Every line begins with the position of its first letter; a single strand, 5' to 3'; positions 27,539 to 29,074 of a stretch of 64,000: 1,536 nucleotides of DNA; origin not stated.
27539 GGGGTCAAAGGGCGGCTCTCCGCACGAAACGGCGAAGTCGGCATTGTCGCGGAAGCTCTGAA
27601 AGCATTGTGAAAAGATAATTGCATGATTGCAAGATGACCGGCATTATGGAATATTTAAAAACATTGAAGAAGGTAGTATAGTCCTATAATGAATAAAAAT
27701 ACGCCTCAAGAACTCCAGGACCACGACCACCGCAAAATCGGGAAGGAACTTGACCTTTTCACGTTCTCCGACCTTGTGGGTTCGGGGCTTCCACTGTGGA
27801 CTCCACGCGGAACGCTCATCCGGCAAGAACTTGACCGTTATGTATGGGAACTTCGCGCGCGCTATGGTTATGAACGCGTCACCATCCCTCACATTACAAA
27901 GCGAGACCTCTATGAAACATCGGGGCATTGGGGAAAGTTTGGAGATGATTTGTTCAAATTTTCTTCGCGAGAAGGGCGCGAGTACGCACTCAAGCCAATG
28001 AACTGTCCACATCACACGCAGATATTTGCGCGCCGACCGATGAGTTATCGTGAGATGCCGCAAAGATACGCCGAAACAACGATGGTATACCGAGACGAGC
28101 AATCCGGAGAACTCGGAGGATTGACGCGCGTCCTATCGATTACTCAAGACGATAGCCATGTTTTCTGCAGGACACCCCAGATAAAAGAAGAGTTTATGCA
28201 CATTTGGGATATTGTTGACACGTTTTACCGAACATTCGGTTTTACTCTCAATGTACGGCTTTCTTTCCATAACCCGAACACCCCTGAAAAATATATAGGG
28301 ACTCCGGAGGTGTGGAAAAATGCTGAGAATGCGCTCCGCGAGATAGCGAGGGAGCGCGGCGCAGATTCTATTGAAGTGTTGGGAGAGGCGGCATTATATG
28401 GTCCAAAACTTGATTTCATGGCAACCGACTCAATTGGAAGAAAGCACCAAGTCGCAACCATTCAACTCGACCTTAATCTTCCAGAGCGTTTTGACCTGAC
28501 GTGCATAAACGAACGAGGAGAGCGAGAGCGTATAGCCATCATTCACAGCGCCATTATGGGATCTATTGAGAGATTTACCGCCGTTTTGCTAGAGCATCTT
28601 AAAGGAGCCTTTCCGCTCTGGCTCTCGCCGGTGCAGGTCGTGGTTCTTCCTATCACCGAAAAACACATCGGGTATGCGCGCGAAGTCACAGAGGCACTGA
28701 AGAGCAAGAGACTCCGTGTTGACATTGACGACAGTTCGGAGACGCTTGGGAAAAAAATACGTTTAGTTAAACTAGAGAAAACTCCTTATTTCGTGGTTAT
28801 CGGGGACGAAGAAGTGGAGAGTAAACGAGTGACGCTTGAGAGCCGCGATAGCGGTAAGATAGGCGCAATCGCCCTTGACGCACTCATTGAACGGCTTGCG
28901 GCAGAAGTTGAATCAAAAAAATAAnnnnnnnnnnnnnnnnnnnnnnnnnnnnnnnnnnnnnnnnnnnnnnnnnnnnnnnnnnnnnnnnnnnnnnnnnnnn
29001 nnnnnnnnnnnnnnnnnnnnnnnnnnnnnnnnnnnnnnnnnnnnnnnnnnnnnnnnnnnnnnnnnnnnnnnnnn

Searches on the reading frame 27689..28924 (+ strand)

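Call 12: search_protein_families(library=pfam, proteins=[window:27689-28924:+], max_evalue=0.001)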
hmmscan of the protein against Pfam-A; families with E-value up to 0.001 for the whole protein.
window:27689-28924:+ (411 aa): 3 families
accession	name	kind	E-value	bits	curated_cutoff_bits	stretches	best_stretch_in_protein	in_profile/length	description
PF00587.30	tRNA-synt_2b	-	2.4e-41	142.2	29.3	1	89-303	1-178/179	tRNA synthetase class II core domain (G, H, P, S and T)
PF03129.25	HGTP_anticodon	-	3.2e-23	82.1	21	1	316-405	1-93/94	Anticodon binding domain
PF13393.11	tRNA-synt_His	-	0.00034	20.4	25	1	44-140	12-104/308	Histidyl-tRNA synthetase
